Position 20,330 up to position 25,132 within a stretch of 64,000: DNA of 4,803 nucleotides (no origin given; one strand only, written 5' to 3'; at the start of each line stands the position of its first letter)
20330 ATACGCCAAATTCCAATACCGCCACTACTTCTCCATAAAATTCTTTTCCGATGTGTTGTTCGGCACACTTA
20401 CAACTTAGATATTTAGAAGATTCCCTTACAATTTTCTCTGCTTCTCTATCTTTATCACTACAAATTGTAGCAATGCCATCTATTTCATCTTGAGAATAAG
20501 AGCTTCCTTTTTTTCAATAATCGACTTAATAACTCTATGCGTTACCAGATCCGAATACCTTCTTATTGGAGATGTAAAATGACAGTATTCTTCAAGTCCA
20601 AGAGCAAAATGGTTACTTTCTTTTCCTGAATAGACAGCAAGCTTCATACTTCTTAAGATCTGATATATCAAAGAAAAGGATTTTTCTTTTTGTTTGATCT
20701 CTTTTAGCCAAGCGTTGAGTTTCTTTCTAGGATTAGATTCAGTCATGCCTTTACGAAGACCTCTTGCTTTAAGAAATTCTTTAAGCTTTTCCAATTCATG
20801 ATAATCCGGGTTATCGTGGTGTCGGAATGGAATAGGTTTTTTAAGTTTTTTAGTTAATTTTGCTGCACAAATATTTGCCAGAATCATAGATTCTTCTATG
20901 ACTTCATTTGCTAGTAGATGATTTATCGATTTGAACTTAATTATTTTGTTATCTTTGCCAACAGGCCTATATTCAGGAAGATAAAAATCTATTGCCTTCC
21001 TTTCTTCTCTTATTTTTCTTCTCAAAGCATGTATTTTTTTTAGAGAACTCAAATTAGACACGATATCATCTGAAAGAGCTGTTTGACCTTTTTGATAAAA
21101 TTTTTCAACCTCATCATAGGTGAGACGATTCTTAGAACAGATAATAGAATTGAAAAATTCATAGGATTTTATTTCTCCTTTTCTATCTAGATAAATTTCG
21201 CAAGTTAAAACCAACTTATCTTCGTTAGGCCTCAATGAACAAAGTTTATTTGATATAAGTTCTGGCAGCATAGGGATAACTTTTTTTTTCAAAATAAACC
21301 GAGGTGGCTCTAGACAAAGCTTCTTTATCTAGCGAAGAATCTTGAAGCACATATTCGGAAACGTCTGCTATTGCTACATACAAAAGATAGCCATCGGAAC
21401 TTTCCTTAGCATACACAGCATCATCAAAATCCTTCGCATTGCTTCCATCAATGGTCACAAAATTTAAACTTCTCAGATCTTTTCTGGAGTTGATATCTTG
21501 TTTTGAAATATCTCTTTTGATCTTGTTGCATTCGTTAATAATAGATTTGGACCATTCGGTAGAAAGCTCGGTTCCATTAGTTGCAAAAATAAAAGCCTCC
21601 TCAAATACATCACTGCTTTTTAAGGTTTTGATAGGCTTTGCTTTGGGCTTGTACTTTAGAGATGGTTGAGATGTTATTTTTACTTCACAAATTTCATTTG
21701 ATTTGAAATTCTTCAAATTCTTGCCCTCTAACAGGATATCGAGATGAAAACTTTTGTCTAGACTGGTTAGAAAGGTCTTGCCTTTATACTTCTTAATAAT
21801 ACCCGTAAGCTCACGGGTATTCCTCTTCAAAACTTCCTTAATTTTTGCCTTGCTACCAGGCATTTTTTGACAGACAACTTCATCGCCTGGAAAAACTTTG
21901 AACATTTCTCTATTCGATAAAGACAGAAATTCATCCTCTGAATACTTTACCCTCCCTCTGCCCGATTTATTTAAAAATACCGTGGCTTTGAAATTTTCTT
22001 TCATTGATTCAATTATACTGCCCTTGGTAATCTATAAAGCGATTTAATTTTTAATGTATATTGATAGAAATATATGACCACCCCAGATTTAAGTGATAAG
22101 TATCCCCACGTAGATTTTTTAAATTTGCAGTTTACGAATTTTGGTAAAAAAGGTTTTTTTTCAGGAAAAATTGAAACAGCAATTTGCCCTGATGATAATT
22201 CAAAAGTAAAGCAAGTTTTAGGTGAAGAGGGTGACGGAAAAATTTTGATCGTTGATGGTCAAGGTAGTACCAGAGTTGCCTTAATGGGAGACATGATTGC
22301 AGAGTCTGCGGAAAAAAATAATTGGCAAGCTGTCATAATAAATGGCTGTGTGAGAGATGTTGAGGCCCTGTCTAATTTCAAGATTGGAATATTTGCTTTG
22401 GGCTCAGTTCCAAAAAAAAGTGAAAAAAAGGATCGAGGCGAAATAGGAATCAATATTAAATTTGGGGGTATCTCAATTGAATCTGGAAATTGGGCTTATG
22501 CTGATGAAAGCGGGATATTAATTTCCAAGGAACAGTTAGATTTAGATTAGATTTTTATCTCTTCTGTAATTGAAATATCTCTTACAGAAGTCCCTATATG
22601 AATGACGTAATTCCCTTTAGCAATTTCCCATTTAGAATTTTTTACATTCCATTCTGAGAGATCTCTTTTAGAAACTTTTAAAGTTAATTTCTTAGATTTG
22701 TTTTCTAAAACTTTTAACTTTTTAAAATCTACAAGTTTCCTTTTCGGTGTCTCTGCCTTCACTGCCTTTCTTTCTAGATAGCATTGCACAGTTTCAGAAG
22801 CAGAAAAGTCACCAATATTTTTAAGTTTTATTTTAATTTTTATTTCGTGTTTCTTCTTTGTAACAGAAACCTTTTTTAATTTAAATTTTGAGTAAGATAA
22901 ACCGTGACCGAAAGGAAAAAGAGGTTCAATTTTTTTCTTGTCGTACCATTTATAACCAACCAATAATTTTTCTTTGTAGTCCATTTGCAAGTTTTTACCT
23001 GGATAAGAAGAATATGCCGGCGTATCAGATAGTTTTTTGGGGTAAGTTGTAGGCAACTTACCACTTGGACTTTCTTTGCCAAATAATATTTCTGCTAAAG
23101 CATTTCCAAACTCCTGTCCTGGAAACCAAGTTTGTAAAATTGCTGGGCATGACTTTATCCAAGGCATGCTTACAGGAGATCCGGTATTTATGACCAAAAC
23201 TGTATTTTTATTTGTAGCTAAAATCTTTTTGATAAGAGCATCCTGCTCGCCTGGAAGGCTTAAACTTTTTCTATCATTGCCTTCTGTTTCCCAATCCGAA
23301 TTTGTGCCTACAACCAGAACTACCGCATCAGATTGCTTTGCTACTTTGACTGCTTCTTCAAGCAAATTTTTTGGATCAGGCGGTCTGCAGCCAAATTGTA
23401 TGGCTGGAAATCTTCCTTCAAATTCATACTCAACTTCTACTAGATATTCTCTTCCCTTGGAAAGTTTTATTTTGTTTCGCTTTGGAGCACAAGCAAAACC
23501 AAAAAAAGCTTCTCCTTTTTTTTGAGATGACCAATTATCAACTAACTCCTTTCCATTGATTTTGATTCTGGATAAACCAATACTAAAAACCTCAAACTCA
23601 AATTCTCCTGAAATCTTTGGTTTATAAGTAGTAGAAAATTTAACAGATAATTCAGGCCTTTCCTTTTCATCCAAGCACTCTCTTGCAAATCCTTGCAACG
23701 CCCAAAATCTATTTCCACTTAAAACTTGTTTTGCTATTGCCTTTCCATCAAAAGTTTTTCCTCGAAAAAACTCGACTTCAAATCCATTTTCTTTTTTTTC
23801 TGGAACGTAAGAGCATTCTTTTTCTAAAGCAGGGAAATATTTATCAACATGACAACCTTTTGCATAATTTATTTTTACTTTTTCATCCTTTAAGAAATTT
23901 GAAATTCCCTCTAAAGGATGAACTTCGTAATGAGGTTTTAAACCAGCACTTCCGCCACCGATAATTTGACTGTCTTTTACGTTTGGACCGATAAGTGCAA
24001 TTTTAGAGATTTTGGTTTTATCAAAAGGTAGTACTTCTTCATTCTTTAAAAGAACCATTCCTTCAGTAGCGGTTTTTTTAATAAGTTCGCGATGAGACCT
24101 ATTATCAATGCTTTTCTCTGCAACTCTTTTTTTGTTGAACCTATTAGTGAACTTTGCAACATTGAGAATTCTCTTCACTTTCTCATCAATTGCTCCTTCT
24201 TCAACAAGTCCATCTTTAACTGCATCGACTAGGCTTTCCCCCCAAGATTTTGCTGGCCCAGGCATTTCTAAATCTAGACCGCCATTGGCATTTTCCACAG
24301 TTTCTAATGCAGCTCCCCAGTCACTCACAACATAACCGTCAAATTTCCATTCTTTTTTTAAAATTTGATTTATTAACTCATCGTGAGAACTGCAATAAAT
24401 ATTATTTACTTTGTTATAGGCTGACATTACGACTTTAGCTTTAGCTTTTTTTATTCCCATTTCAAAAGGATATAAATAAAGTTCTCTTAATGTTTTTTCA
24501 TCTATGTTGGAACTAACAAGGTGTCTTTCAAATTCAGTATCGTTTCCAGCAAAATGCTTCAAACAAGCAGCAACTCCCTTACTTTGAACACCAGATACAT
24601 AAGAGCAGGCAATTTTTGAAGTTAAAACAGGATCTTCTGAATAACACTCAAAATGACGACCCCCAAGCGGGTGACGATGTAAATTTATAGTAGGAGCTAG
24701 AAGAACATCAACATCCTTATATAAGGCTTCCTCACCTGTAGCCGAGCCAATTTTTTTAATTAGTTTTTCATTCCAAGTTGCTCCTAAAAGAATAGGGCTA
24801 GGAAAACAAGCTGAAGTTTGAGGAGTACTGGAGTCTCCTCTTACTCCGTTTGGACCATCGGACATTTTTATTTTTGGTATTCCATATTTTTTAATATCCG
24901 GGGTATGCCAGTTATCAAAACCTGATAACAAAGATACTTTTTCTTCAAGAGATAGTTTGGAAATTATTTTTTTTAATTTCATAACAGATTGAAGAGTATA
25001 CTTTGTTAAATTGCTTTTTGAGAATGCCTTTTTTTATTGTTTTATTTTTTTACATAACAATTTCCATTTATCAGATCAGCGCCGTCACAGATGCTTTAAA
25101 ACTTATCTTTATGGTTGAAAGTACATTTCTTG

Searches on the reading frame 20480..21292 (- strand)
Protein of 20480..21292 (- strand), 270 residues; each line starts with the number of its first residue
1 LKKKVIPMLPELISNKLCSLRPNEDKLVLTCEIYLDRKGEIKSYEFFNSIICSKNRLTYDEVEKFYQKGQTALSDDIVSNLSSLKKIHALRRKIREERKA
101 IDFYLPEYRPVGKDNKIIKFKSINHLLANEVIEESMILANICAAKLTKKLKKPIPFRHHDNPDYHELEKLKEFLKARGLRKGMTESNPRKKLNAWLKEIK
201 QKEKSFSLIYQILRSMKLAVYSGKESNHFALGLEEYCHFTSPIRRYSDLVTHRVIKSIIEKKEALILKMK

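Call 67: search_protein_families(library=pfam, proteins=[window:20480-21292:-])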
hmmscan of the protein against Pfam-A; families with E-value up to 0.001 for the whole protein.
window:20480-21292:- (270 aa): 1 family
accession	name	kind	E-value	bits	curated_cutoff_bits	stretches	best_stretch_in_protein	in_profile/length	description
PF00773.25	RNB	-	3.3e-71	240.7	29.3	1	2-260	67-325/326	RNB domain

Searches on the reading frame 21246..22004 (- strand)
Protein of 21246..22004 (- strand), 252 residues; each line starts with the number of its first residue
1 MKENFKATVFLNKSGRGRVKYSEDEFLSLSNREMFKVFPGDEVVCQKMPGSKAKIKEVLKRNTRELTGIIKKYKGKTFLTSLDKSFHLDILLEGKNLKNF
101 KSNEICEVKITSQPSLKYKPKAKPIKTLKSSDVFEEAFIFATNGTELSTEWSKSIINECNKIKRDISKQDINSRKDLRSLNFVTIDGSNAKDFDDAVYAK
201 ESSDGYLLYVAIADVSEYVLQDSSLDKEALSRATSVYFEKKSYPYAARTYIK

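Call 67: search_protein_families(library=pfam, proteins=[window:21246-22004:-])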
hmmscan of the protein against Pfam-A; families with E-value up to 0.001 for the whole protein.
window:21246-22004:- (252 aa): 3 families
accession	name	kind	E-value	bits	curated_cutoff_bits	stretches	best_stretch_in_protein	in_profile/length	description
PF00773.25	RNB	-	1.8e-25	90.3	29.3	1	174-244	1-72/326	RNB domain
PF22896.3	OB_RNR_1st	-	3.9e-05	24.2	28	1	72-123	51-99/99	Ribonuclease R, OB first domain, N-terminal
PF17876.7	CSD2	-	0.00038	20.9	26.2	0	78-128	1-50/74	Cold shock domain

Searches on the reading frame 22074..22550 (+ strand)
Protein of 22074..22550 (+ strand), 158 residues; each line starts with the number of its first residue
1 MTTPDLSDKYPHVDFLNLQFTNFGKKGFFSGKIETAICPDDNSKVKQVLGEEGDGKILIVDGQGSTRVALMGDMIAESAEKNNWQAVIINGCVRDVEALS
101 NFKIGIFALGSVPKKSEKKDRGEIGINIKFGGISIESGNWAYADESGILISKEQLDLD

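Call 67: search_protein_families(library=pfam, proteins=[window:22074-22550:+])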
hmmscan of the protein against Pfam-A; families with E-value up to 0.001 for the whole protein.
window:22074-22550:+ (158 aa): 1 family
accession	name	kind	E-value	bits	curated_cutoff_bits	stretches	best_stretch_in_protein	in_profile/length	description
PF03737.21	RraA-like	-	5.5e-39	134.2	24.5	1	3-150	1-152/152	Aldolase/RraA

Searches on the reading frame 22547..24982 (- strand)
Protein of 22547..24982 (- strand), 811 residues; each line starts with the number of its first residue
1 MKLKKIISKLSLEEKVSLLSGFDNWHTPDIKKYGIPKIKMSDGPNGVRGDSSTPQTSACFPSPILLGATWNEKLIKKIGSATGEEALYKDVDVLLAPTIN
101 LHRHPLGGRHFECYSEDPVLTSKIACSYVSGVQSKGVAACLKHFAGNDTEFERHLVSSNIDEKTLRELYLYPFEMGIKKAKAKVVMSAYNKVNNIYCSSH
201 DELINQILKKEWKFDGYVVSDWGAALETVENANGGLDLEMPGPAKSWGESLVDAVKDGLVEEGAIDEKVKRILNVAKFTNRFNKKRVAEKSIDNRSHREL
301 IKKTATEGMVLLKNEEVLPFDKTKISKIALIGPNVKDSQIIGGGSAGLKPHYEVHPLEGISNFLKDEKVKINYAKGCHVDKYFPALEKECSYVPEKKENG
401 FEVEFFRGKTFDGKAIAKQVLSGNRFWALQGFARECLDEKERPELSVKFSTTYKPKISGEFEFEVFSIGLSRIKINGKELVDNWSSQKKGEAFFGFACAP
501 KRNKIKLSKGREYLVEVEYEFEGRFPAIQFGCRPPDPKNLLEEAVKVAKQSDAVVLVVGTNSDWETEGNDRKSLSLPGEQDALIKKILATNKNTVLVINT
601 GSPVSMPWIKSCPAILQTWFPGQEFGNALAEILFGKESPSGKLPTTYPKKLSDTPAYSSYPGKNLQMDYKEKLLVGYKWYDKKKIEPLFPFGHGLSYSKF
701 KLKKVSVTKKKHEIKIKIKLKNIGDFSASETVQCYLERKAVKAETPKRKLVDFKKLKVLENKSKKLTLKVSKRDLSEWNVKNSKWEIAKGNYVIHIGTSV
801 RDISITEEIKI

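Call 67: search_protein_families(library=pfam, proteins=[window:22547-24982:-])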
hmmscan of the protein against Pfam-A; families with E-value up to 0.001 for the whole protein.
window:22547-24982:- (811 aa): 4 families
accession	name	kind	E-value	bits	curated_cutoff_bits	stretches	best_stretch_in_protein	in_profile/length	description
PF01915.27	Glyco_hydro_3_C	-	5e-63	213.1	31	1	309-697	1-200/200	Glycosyl hydrolase family 3 C-terminal domain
PF00933.27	Glyco_hydro_3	-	2.8e-45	155.6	27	1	34-275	62-316/316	Glycosyl hydrolase family 3 N terminal domain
PF14310.12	Fn3-like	-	2.2e-16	60.2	25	1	730-799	1-70/71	Fibronectin type III-like domain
PF07691.17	PA14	-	4e-14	53.1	24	1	438-520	39-119/147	PA14 domain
